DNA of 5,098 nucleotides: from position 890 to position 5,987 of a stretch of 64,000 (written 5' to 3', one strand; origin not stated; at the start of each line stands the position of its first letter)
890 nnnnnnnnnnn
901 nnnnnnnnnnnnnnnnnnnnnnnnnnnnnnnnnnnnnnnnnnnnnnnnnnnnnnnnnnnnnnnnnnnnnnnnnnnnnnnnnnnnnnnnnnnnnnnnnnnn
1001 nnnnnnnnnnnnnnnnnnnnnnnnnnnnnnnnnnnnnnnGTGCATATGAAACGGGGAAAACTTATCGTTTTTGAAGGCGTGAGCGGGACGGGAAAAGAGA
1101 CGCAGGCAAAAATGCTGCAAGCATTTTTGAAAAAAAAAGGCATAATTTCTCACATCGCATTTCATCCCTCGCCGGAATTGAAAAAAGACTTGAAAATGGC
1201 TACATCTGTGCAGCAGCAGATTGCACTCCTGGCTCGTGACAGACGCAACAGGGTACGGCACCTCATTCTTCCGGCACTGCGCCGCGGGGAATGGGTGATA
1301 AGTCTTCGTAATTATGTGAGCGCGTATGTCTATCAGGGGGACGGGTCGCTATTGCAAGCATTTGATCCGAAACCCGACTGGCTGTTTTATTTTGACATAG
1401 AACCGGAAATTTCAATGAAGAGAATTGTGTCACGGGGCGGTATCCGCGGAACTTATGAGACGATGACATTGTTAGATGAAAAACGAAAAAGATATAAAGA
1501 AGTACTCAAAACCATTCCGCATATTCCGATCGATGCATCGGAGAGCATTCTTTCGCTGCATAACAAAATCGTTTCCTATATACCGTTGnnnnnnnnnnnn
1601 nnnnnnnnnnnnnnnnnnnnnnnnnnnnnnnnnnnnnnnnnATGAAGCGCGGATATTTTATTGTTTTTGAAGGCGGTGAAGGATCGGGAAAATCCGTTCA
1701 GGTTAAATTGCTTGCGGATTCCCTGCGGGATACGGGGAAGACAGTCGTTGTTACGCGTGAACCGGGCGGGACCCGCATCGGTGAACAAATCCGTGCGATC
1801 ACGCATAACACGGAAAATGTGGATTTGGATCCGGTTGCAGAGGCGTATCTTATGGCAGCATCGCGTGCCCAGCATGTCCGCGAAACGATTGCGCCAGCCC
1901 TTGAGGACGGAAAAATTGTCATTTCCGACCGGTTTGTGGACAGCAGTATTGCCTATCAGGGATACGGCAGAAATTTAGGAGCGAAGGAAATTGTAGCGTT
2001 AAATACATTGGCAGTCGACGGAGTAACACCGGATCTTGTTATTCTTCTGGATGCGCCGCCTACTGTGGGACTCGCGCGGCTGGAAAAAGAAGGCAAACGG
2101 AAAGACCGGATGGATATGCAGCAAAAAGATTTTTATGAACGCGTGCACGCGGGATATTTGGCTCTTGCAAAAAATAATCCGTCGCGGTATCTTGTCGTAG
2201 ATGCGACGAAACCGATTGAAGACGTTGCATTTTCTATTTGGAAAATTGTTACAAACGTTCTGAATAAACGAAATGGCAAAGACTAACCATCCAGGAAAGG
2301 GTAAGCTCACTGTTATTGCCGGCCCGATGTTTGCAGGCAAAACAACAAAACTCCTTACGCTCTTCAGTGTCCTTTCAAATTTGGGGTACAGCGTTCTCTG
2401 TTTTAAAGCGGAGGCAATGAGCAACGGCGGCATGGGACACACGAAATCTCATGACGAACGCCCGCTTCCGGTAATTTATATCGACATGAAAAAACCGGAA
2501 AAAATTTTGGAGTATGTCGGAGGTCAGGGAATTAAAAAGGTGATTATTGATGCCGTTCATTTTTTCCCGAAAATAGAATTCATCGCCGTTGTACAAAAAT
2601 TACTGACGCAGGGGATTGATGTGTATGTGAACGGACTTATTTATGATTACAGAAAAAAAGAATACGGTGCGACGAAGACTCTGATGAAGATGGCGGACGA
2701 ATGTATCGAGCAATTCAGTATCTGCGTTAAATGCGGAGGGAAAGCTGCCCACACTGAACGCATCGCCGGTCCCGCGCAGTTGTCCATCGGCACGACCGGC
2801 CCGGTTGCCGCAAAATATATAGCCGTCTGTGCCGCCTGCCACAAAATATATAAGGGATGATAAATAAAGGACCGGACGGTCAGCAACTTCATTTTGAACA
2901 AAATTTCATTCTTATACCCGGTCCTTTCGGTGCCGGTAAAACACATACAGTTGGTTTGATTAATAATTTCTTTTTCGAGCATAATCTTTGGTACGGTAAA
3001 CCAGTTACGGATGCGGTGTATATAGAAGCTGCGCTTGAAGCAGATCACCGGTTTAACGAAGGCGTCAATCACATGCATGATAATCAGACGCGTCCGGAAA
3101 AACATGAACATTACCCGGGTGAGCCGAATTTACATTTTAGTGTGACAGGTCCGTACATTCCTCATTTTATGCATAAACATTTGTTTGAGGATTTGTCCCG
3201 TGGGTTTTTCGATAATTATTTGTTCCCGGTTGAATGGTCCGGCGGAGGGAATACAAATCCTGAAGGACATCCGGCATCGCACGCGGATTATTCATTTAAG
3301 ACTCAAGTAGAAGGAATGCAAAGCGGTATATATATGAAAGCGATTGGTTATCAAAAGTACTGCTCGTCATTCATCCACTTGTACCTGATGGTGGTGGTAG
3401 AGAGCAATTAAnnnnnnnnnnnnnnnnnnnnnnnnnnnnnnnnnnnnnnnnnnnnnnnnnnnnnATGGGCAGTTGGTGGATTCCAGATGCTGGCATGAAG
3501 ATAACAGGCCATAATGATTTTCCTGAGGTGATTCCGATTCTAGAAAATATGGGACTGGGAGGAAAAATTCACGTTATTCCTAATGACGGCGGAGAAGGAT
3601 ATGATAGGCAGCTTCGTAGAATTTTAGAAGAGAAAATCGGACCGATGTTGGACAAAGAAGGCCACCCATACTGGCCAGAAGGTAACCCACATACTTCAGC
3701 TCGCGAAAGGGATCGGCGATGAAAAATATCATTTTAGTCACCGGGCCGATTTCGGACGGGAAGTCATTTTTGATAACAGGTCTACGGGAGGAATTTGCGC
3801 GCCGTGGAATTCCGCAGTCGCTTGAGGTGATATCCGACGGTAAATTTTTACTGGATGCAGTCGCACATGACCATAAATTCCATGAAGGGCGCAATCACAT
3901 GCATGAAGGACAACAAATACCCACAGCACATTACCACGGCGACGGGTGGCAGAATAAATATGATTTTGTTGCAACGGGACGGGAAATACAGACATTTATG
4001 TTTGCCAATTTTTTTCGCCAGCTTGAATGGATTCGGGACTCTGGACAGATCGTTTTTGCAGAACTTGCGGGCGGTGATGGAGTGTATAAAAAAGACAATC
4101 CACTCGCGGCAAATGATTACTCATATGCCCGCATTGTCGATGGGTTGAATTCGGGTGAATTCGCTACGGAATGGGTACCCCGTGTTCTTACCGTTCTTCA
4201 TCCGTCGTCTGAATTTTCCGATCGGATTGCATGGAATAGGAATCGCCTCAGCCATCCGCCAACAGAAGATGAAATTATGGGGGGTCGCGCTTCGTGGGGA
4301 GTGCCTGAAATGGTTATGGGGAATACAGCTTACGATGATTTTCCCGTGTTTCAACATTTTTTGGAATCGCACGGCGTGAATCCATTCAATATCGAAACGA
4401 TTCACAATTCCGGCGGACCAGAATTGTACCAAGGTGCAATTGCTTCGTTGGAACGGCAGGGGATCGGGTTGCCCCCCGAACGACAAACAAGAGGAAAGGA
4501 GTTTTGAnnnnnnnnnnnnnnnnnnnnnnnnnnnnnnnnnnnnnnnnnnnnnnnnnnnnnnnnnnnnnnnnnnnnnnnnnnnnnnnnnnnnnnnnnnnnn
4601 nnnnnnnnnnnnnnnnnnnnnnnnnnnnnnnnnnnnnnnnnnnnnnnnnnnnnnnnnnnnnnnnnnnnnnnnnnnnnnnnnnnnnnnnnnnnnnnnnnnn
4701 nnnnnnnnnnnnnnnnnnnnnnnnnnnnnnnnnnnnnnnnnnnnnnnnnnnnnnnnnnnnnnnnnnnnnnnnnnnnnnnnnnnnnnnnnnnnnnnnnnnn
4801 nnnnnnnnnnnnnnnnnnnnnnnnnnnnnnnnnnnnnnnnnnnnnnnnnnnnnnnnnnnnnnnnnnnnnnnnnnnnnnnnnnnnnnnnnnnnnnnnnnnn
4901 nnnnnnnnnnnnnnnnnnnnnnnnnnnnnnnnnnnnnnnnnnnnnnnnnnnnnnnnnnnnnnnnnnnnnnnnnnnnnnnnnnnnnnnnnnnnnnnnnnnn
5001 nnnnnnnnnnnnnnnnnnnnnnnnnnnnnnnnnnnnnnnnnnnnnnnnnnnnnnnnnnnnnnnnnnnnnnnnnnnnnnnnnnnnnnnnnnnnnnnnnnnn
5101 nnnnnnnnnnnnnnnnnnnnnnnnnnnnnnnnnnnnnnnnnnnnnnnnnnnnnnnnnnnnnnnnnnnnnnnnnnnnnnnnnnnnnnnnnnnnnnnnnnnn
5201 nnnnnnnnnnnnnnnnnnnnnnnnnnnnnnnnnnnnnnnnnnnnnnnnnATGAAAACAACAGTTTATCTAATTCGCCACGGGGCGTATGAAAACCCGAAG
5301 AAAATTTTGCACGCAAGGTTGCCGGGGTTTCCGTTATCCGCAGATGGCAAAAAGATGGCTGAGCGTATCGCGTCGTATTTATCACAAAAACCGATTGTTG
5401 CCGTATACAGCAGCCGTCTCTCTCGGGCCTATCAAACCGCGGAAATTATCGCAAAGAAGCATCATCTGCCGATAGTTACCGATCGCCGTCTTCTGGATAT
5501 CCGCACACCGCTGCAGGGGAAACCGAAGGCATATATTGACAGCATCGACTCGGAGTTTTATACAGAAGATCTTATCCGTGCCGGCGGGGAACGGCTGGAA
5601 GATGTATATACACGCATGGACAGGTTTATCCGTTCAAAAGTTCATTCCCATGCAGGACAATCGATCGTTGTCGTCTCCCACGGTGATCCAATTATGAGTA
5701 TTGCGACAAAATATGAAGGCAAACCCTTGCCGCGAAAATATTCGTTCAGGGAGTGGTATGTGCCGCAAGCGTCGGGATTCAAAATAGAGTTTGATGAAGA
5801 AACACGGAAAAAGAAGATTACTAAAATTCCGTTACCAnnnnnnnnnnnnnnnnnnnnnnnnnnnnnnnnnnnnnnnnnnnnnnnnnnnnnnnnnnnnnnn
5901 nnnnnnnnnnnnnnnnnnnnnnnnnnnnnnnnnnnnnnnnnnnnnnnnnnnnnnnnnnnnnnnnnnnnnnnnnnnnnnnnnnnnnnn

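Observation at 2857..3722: First P-loop paralog is split by a +2 frameshift inside a (TA)4 tract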

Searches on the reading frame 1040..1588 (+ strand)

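Call 5: search_protein_families(library=pfam, proteins=[window:1040-1588:+], max_evalue=0.01)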
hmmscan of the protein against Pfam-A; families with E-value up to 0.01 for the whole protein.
window:1040-1588:+ (183 aa): 1 family
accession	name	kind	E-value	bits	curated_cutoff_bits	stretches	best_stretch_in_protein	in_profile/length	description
PF02223.23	Thymidylate_kin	-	3.6e-23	82.6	27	1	11-177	1-185/185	Thymidylate kinase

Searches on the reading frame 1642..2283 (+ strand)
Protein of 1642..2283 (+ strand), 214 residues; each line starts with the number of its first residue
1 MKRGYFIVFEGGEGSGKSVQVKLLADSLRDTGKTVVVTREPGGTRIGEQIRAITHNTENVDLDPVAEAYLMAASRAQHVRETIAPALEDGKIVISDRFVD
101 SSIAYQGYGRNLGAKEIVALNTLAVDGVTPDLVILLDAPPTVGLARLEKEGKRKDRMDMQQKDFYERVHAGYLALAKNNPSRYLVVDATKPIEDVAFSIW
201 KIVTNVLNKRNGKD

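Call 5: search_protein_families(library=pfam, proteins=[window:1642-2283:+], max_evalue=0.01)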
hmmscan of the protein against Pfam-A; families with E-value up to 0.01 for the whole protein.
window:1642-2283:+ (214 aa): 5 families
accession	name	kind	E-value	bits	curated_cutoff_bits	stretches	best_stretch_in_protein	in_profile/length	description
PF02223.23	Thymidylate_kin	-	1.6e-53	181.6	27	1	9-196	1-182/185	Thymidylate kinase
PF13521.12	AAA_28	-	3.6e-08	34.2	27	1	7-172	2-146/164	AAA domain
PF13207.12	AAA_17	-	0.0017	19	27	0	11-158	2-130/136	AAA domain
PF13401.12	AAA_22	-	0.0058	17.4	27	0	4-89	5-81/130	AAA domain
PF01712.25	dNK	-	0.0076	16.5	27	0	7-205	1-197/203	Deoxynucleoside kinase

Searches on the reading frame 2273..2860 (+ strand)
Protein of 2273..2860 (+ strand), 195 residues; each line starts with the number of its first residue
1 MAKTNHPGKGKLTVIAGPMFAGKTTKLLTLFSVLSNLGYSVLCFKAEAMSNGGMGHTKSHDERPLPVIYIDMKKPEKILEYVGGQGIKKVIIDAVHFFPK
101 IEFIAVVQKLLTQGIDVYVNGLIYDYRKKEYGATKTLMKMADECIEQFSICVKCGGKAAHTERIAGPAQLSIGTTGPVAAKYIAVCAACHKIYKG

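Call 5: search_protein_families(library=pfam, proteins=[window:2273-2857:+], max_evalue=0.01)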
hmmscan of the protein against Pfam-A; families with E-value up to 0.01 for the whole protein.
window:2273-2857:+ (195 aa): 3 families
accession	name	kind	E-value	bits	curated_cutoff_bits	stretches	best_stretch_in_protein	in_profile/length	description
PF00265.24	TK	-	3.4e-25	89.4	20.6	1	10-190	1-176/176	Thymidine kinase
PF01656.29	CbiA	-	0.0039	17.6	25.4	1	21-86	10-57/125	CobQ/CobB/MinD/ParA nucleotide binding domain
PF02784.22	Orn_Arg_deC_N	-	0.0071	16.2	23.4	1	17-110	19-107/247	Pyridoxal-dependent decarboxylase, pyridoxal binding domain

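Call 58: find_encoding_contigs(protein=window:2273-2860:+, flank=3000, max_places=10)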
Protein window:2273-2860:+ (195 aa): 3 contigs read that carry it; 1 place shown.
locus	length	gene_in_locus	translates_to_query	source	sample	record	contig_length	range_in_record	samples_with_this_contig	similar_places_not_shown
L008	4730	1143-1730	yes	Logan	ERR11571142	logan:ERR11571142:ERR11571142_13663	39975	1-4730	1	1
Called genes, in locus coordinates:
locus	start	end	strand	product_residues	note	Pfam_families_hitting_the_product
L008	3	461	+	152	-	?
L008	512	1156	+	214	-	PF13521:AAA_28, PF02223:Thymidylate_kin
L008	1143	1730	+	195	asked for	PF00265:TK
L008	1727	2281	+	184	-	-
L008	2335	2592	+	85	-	-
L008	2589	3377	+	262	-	-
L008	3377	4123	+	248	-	-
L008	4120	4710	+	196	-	PF00300:His_Phos_1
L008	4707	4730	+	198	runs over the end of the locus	PF00300:His_Phos_1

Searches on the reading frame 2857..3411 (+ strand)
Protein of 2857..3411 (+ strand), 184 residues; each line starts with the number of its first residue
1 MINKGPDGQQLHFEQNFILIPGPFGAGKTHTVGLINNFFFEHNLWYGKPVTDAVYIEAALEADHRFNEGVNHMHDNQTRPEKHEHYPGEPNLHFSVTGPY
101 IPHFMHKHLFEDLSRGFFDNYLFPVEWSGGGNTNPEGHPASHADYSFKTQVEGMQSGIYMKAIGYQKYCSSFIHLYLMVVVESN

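Call 7: find_encoding_contigs(protein=window:2857-3411:+, flank=5000, max_places=10)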
Protein window:2857-3411:+ (184 aa): 3 contigs read that carry it; 1 place shown.
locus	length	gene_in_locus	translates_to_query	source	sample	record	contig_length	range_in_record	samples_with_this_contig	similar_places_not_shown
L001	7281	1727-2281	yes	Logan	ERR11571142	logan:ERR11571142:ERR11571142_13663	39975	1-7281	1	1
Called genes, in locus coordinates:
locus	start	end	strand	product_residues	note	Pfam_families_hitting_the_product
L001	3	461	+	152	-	?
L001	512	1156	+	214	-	PF13521:AAA_28, PF02223:Thymidylate_kin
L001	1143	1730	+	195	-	PF00265:TK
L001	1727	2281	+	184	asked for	-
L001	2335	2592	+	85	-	-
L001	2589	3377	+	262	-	-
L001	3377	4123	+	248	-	-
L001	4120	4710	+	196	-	PF00300:His_Phos_1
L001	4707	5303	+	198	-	PF00300:His_Phos_1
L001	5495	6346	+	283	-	-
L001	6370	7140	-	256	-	PF00625:Guanylate_kin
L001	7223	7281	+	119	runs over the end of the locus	-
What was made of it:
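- Gene callers call both ORFs (call 7).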

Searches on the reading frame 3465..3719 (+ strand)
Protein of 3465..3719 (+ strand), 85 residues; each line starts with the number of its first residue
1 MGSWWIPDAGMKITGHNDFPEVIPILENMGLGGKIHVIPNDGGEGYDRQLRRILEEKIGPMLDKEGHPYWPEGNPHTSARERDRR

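Call 20: list_cluster_members(proteins=[P0004, window:3465-3719:+, window:3719-4504:+])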
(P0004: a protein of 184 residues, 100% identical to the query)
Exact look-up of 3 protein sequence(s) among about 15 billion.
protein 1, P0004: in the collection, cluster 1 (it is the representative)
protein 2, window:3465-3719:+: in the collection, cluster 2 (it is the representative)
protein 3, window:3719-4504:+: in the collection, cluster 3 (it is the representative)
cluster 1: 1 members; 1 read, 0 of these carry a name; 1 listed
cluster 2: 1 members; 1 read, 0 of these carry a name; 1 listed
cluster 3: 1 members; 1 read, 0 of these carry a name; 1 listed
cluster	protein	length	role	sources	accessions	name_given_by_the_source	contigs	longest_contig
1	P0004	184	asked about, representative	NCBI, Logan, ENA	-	-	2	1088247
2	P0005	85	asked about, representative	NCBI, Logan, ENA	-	-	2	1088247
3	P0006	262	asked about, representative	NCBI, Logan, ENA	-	-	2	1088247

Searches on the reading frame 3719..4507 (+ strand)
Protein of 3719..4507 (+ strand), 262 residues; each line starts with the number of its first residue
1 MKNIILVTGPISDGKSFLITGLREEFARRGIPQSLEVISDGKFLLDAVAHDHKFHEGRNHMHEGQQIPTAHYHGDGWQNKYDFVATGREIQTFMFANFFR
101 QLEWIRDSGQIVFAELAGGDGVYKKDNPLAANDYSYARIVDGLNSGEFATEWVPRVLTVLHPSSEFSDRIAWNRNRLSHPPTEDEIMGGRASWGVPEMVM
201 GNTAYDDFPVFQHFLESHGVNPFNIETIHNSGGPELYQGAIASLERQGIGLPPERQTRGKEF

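Call 5: search_protein_families(library=pfam, proteins=[window:3719-4504:+], max_evalue=0.01)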
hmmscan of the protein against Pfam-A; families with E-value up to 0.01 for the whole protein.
window:3719-4504:+ (262 aa): 0 families

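Call 30: search_protein_families(library=ncbifam, proteins=[window:3719-4504:+], max_evalue=1)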
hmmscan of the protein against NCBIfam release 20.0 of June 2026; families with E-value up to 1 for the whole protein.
window:3719-4504:+ (262 aa): 0 families

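Call 45: find_related_loci(query=A6, collection=genome_contigs, flank=8000)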
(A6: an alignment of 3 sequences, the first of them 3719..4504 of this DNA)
Query A6 (262 aa) in genome_contigs; peptide patterns used: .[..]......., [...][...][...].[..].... (x = any residue, [..] = any of these).
26 stretches matched a pattern, but none encodes a relative of the query by tblastn (E <= 1e-3).

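Call 57: find_encoding_contigs(protein=window:3719-4507:+, flank=3000, max_places=10)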
Protein window:3719-4507:+ (262 aa): 3 contigs read that carry it; 1 place shown.
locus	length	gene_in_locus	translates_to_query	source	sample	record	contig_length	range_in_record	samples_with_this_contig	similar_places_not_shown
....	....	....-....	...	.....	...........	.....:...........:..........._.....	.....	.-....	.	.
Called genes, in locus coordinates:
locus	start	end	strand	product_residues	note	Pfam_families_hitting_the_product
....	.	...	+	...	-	?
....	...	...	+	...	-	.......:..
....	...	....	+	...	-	-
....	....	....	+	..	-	-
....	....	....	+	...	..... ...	-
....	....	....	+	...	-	-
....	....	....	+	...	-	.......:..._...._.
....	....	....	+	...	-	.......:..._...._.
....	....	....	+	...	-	-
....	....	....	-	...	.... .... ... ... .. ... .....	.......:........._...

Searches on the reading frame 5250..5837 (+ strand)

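Call 5: search_protein_families(library=pfam, proteins=[window:5250-5837:+], max_evalue=0.01)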
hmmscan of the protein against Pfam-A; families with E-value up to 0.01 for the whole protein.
window:5250-5837:+ (196 aa): 1 family
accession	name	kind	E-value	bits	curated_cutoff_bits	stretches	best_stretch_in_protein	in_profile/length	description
PF00300.27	His_Phos_1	-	7e-34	117.6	21.7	1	5-186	1-186/194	Histidine phosphatase superfamily (branch 1)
